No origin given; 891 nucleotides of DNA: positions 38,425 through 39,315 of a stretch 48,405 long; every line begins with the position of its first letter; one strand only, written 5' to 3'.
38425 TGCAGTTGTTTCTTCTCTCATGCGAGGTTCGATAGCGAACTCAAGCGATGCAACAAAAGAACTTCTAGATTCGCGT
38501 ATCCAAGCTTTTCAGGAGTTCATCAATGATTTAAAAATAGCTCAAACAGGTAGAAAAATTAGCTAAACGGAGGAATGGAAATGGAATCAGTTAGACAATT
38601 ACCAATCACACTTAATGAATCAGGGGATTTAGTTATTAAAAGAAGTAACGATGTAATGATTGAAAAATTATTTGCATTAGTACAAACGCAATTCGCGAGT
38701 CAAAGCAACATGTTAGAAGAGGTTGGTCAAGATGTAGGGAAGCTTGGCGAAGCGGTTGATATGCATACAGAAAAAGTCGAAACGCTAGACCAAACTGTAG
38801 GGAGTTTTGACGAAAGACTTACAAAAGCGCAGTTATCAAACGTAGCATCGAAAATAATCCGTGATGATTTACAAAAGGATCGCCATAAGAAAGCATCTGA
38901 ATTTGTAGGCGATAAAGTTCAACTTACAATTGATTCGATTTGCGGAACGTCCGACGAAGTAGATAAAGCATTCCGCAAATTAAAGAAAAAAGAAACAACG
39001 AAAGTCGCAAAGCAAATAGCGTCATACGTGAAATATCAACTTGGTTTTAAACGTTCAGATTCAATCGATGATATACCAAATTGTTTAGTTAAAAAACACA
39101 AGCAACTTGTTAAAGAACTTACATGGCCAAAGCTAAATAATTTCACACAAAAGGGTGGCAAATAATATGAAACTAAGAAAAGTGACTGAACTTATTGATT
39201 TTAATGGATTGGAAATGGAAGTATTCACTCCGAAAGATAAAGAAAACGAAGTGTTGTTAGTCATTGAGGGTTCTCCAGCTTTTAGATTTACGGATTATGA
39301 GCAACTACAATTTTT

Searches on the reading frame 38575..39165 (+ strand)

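Call 10: search_protein_families(library=pfam, proteins=[window:38575-39165:+], max_evalue=0.001)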
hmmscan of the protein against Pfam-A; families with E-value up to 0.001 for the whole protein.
window:38575-39165:+ (196 aa): 0 families

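Call 12: search_protein_families(library=phrogs, proteins=[window:38575-39165:+], max_evalue=0.001)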
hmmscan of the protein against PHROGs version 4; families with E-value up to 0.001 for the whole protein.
window:38575-39165:+ (196 aa): 1 family
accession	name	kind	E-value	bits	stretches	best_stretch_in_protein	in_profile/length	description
phrog_27715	-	unknown function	2.8e-107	357.9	1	3-196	1-191/191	-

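Call 13: search_protein_families(library=ncbifam, proteins=[window:38575-39165:+], max_evalue=0.01)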
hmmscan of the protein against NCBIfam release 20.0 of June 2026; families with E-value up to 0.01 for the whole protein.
window:38575-39165:+ (196 aa): 1 family
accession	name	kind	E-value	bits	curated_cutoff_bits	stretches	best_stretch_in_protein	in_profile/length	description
NF002619.0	PRK02271.1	equivalog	0.005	16.2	276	1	76-144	236-303/329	5,10-methylenetetrahydromethanopterin reductase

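Call 101: search_protein_families(library=pfam, proteins=[window:38575-39165:+], max_evalue=1)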
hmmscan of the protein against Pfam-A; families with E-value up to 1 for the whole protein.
window:38575-39165:+ (196 aa): 5 families
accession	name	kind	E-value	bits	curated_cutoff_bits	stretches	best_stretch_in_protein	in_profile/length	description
PF17833.7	pre-PUA_NIP7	-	0.018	15.8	23.1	1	133-191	1-56/80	NIP7/UPF0113, pre-PUA domain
PF18043.6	T4_Rnl2_C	-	0.031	15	27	1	69-149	5-77/82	T4 RNA ligase 2 C-terminal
PF24850.1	CC_BshC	-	0.046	14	27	0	18-91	31-102/159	Bacillithiol biosynthesis BshC, C-terminal coiled-coil domain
PF07889.17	DUF1664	-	0.11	13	34.6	1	35-84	70-119/124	Protein of unknown function (DUF1664)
PF01519.22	DUF16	-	0.99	10.4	40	1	41-83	37-79/104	Protein of unknown function DUF16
